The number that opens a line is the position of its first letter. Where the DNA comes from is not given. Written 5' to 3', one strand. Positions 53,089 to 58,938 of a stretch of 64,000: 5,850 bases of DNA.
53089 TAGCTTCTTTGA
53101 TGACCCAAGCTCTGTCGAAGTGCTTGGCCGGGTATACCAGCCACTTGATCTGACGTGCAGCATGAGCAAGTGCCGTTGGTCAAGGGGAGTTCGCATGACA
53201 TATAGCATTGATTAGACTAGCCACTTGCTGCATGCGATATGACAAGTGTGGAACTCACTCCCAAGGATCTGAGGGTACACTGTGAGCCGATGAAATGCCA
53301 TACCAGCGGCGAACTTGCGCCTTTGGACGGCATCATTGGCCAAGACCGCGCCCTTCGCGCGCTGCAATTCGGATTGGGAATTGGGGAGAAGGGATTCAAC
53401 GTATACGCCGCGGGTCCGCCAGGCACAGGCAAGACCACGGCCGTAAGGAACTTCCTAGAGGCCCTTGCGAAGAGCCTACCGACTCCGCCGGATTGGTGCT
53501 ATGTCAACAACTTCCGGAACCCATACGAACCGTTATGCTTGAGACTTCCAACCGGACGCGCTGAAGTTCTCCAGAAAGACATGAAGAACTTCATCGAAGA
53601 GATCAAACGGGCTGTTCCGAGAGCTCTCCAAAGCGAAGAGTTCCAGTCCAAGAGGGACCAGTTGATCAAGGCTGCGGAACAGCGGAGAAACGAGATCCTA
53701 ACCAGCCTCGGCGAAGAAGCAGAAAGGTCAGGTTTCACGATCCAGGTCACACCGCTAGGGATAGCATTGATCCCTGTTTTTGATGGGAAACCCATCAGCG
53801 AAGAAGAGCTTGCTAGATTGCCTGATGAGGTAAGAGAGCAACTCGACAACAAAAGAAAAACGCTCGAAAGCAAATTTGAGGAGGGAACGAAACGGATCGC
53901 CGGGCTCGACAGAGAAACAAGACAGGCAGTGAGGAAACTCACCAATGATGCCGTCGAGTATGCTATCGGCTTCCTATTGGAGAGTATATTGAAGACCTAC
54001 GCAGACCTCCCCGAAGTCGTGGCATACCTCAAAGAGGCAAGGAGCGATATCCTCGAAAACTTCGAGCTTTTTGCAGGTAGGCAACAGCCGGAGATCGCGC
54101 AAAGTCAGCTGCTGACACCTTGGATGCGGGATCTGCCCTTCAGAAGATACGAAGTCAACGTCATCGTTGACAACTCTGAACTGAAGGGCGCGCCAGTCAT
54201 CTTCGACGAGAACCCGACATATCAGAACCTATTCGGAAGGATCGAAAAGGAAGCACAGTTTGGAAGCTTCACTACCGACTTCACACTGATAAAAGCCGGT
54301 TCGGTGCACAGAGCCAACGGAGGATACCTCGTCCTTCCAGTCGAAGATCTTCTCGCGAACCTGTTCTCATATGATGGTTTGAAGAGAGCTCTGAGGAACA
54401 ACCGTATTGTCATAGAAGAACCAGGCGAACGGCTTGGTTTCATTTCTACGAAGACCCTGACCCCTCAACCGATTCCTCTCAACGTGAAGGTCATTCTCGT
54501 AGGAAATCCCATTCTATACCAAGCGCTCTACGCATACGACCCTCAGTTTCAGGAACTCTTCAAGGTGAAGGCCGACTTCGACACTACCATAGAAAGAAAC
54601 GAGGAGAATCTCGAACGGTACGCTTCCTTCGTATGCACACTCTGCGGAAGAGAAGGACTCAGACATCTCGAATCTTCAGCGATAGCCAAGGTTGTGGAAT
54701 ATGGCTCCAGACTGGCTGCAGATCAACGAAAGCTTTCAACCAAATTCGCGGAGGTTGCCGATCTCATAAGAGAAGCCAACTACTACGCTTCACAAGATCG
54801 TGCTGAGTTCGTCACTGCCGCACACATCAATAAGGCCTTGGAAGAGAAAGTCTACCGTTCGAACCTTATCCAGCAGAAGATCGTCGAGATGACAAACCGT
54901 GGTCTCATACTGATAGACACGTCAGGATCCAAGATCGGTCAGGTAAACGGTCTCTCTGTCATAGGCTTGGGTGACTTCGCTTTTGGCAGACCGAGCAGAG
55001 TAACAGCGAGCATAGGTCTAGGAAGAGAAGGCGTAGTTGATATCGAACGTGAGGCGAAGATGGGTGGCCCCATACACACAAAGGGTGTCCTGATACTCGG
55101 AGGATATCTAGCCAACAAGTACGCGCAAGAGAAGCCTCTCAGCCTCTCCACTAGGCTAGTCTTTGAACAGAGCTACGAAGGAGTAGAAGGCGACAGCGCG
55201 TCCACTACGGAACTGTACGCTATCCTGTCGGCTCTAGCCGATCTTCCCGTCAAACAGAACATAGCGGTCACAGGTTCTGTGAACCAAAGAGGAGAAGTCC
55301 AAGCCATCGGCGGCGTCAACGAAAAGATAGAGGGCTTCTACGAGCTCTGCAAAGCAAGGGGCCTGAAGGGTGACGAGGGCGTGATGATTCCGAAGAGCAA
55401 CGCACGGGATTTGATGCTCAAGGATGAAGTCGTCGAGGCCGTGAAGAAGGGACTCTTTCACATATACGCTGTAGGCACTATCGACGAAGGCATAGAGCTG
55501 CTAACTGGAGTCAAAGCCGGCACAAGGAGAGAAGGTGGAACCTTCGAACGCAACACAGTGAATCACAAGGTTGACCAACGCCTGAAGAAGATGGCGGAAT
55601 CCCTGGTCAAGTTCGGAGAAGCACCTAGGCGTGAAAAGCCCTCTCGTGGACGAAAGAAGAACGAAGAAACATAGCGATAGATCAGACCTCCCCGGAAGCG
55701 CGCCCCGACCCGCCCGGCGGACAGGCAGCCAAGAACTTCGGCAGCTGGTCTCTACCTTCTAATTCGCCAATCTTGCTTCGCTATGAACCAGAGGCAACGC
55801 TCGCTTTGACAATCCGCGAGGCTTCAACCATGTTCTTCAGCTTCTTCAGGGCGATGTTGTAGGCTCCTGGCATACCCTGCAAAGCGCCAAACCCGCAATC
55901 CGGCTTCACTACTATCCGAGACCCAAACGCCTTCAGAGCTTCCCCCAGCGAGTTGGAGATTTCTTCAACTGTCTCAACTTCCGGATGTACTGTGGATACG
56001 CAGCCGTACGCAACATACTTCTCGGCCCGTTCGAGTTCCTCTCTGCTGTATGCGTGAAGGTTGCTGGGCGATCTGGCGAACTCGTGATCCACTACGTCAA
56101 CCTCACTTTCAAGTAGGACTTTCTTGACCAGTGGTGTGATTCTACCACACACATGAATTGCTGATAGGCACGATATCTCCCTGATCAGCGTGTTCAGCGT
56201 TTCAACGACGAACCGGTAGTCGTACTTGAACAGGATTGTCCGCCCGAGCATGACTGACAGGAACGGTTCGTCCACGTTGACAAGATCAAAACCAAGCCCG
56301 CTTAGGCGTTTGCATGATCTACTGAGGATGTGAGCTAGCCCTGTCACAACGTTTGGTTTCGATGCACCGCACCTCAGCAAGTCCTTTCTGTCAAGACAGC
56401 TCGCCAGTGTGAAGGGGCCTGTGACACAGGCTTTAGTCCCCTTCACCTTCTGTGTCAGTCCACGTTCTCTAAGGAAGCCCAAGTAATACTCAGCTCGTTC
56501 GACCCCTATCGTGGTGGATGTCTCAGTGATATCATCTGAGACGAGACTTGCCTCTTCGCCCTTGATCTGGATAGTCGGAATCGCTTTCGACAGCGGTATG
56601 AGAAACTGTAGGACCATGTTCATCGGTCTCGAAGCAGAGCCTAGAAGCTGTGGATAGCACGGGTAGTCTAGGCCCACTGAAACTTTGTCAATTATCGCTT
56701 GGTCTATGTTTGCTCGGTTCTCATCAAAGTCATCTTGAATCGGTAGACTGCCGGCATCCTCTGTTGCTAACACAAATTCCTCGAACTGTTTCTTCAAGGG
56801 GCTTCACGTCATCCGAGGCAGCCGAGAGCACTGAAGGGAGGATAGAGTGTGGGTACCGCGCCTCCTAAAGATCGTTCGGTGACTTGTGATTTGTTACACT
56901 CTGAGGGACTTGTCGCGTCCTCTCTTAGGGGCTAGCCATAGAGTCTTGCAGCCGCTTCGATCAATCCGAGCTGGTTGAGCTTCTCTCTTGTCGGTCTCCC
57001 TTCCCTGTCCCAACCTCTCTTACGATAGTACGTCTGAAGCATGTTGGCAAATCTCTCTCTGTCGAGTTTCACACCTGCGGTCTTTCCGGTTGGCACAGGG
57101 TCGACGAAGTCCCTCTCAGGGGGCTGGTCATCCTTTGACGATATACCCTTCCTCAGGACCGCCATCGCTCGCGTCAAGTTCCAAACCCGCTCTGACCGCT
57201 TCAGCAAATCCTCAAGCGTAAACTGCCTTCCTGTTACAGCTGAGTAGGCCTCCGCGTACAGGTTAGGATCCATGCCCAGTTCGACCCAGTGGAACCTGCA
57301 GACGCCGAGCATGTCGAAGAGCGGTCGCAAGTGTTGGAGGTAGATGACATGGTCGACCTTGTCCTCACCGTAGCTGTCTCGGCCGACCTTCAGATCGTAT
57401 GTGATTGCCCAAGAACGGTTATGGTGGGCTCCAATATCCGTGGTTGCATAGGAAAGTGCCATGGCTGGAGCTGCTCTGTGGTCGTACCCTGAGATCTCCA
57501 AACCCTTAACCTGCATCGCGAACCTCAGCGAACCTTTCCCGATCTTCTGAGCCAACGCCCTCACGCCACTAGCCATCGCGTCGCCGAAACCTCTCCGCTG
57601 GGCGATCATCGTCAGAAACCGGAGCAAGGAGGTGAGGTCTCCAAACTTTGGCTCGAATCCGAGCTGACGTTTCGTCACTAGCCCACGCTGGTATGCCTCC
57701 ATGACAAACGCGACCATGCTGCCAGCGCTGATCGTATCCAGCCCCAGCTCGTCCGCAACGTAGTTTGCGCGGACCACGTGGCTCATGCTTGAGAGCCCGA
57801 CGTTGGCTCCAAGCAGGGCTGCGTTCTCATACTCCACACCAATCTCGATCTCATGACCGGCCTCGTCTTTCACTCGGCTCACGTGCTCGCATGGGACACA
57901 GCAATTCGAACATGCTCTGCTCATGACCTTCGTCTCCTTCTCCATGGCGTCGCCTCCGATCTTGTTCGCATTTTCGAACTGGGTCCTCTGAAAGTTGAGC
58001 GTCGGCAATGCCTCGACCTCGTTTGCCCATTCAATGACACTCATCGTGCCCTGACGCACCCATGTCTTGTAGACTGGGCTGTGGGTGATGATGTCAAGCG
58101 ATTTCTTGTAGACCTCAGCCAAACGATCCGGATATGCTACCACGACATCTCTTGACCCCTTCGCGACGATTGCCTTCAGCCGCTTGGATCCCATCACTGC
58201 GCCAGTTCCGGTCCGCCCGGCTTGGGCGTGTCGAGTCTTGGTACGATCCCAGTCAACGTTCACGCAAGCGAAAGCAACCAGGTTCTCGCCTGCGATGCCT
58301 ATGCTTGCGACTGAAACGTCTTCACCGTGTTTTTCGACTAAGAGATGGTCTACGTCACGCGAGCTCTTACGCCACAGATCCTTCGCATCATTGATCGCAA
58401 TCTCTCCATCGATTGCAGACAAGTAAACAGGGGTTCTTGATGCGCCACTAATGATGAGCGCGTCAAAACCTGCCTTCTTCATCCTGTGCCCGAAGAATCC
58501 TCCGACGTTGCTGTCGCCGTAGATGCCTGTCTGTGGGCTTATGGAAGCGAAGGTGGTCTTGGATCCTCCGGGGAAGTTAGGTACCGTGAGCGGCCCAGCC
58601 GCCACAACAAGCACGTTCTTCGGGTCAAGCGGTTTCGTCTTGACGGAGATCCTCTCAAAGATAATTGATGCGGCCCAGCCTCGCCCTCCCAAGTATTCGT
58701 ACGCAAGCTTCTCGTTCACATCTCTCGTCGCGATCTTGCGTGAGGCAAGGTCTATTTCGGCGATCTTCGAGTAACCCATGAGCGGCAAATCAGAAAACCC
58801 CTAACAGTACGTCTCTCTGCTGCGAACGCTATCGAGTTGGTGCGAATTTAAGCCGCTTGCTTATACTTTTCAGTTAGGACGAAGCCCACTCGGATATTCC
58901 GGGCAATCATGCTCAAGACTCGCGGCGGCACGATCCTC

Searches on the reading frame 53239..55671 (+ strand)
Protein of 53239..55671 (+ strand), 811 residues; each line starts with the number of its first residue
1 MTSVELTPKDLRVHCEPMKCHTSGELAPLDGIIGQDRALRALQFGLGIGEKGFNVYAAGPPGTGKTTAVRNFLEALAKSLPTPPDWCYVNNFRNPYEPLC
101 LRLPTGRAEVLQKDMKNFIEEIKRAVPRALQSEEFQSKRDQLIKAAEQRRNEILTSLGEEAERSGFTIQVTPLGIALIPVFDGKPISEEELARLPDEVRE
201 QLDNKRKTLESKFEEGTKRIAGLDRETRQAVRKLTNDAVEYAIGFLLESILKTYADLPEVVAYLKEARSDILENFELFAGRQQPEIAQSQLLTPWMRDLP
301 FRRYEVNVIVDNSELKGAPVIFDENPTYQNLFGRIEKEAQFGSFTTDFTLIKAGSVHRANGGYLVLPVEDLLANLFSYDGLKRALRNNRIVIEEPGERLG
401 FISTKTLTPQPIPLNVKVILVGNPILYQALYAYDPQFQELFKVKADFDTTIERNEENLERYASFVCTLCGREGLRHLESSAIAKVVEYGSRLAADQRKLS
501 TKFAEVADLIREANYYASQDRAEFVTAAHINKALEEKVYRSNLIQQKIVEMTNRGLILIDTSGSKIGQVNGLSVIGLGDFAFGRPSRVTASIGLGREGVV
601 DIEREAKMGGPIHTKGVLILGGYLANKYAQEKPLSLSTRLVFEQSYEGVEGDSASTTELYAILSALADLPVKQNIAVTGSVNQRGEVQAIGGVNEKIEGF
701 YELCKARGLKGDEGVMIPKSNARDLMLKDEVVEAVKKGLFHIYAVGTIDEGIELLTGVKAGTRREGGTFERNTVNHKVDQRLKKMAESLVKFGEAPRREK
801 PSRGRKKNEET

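Call 27: search_protein_families(library=ncbifam, proteins=[window:53239-55671:+], max_evalue=1e-10)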
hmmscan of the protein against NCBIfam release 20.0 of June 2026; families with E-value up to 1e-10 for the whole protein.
window:53239-55671:+ (811 aa): 3 families
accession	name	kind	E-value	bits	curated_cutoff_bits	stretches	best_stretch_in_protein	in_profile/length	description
TIGR00764.1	lon_rel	equivalog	6.3e-47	160.5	516.6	1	307-754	161-591/608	ATP-dependent protease LonB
TIGR02903.1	spore_lon_C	equivalog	3e-16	59.1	678.8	1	649-729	523-596/615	Lon family ATP-dependent protease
TIGR02902.1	spore_lonB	equivalog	6.1e-15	54.8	723.3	0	635-729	426-512/531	ATP-dependent protease LonB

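Call 30: find_homologous_proteins(query=window:53239-55671:+, max_evalue=1e-30)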
Query window:53239-55671:+ (811 aa): 7815 proteins with E <= 1e-30 among 8000 candidates; the best 120 are listed.
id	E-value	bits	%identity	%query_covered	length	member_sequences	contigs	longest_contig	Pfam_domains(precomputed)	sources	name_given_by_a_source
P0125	0.0e+0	1734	100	97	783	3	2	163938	PF13654.13,PF20436.5,PF05362.20,PF20437.4,PF13191.13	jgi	-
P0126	0.0e+0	1447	77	100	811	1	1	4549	PF13654.13,PF20436.5,PF05362.20,PF20437.4,PF13191.13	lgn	-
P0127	0.0e+0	1446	78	100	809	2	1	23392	PF13654.13,PF20436.5,PF05362.20,PF20437.4,PF13191.13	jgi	jgi:lon-related putative ATP-dependent protease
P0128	0.0e+0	1446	78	100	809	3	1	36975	PF13654.13,PF20436.5,PF05362.20,PF20437.4,PF13191.13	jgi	jgi:lon-related putative ATP-dependent protease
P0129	0.0e+0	1445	78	100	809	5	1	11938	PF13654.13,PF20436.5,PF05362.20,PF20437.4,PF13191.13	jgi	-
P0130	0.0e+0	1439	78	100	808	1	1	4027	PF13654.13,PF20436.5,PF05362.20,PF20437.4,PF13191.13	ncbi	-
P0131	0.0e+0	1439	77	100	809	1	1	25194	PF13654.13,PF20436.5,PF05362.20,PF20437.4,PF13191.13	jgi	-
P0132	0.0e+0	1438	77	100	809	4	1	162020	PF13654.13,PF20436.5,PF05362.20,PF20437.4,PF13191.13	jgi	jgi:lon-related putative ATP-dependent protease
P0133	0.0e+0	1435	77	100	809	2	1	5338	PF13654.13,PF20436.5,PF05362.20,PF20437.4,PF13191.13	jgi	jgi:lon-related putative ATP-dependent protease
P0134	0.0e+0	1433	78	100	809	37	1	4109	PF13654.13,PF20436.5,PF05362.20,PF20437.4,PF13191.13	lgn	-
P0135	0.0e+0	1428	77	99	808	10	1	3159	PF13654.13,PF20436.5,PF05362.20,PF20437.4,PF13191.13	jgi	-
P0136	0.0e+0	1428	76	100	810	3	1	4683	PF13654.13,PF20436.5,PF05362.20,PF20437.4,PF13191.13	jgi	jgi:lon-related putative ATP-dependent protease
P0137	0.0e+0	1422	76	100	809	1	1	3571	PF13654.13,PF20436.5,PF05362.20,PF20437.4,PF13191.13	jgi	jgi:lon-related putative ATP-dependent protease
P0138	0.0e+0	1422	77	100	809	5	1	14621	PF13654.13,PF20436.5,PF05362.20,PF20437.4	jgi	-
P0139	0.0e+0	1419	77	100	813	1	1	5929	PF13654.13,PF20436.5,PF05362.20,PF20437.4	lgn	-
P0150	0.0e+0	1402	76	100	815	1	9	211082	PF13654.13,PF20436.5,PF05362.20,PF20437.4,PF13191.13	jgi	jgi:lon-related putative ATP-dependent protease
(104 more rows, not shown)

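Call 63: find_encoding_contigs(protein=P0132, flank=10000, max_places=2)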
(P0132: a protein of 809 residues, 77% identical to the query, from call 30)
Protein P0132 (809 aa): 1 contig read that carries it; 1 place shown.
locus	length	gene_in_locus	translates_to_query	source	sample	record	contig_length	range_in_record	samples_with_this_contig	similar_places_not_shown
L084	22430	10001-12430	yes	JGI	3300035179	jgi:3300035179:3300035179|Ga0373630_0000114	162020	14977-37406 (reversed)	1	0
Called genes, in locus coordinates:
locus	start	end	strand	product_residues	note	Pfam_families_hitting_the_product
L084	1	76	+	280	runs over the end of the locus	PF05148:Methyltransf_8 (weak), PF13489:Methyltransf_23, PF08241:Methyltransf_11, PF13649:Methyltransf_25, PF13847:Methyltransf_31 (weak)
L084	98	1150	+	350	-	-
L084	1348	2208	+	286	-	-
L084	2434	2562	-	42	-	-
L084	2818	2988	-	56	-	-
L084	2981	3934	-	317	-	PF01972:SDH_protease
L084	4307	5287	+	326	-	-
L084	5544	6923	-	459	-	-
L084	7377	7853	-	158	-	-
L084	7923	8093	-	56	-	-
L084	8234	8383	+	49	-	-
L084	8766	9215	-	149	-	PF00072:Response_reg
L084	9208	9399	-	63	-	PF02518:HATPase_c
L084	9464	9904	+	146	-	PF23212:DUF7064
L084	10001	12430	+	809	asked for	PF13191:AAA_16 (weak), PF20437:LonC_helical, PF13654:AAA_32, PF20436:LonB_AAA-LID, PF05362:Lon_C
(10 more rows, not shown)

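Call 64: find_encoding_contigs(protein=P0150, flank=10000, max_places=2)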
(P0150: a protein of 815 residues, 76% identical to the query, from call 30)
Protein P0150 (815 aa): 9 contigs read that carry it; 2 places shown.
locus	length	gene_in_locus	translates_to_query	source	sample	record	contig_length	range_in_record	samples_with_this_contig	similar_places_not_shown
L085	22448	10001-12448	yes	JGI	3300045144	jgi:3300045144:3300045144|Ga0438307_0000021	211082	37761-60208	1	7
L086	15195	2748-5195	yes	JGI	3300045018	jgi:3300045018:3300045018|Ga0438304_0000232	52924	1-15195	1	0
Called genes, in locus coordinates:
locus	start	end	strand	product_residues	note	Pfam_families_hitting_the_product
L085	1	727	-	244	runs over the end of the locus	PF00535:Glycos_transf_2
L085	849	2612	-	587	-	PF01131:Topoisom_bac, PF01396:Zn_ribbon_Top1 (faint)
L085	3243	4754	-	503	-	PF02885:Glycos_trans_3N, PF00591:Glycos_transf_3, PF07831:PYNP_C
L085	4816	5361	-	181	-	-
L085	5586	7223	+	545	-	PF01921:tRNA-synt_1f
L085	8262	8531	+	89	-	-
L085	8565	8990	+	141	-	-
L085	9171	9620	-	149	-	PF00072:Response_reg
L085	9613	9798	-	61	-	PF02518:HATPase_c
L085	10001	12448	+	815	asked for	PF13191:AAA_16 (faint), PF20437:LonC_helical, PF13654:AAA_32, PF20436:LonB_AAA-LID, PF05362:Lon_C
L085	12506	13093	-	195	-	-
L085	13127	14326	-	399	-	PF13537:GATase_7 (weak), PF00733:Asn_synthase, PF24167:DUF7411 (weak), PF00733:Asn_synthase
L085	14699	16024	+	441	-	PF00206:Lyase_1, PF10397:ADSL_C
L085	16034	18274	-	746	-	PF04851:ResIII, PF00270:DEAD, PF22527:DEXQc_Suv3 (weak), PF00271:Helicase_C, PF21280:Helicase_dom4_arc, PF10391:DNA_pol_lambd_f (weak), PF12826:HHH_2 (weak), PF14520:HHH_5, +1 more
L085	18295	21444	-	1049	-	PF14551:MCM_N, PF17207:MCM_OB, PF00493:MCM, PF14890:Intein_splicing, PF14528:LAGLIDADG_3, PF00493:MCM, PF17855:MCM_lid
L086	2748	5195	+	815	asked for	PF13191:AAA_16 (faint), PF20437:LonC_helical, PF13654:AAA_32, PF20436:LonB_AAA-LID, PF05362:Lon_C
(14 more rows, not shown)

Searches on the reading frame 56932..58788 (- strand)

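Call 27: search_protein_families(library=ncbifam, proteins=[window:56932-58788:-], max_evalue=1e-10)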
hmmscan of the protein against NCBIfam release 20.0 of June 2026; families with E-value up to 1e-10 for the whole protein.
window:56932-58788:- (618 aa): 2 families
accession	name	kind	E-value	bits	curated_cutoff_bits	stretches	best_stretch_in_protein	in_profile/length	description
NF007354.0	PRK09849.1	equivalog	2.2e-61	208.4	868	1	8-232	11-228/703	aldehyde ferredoxin oxidoreductase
NF040818.1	GAPOR_Arch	equivalog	2.6e-14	52.4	1300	0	10-128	6-122/654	glyceraldehyde-3-phosphate:ferredoxin oxidoreductase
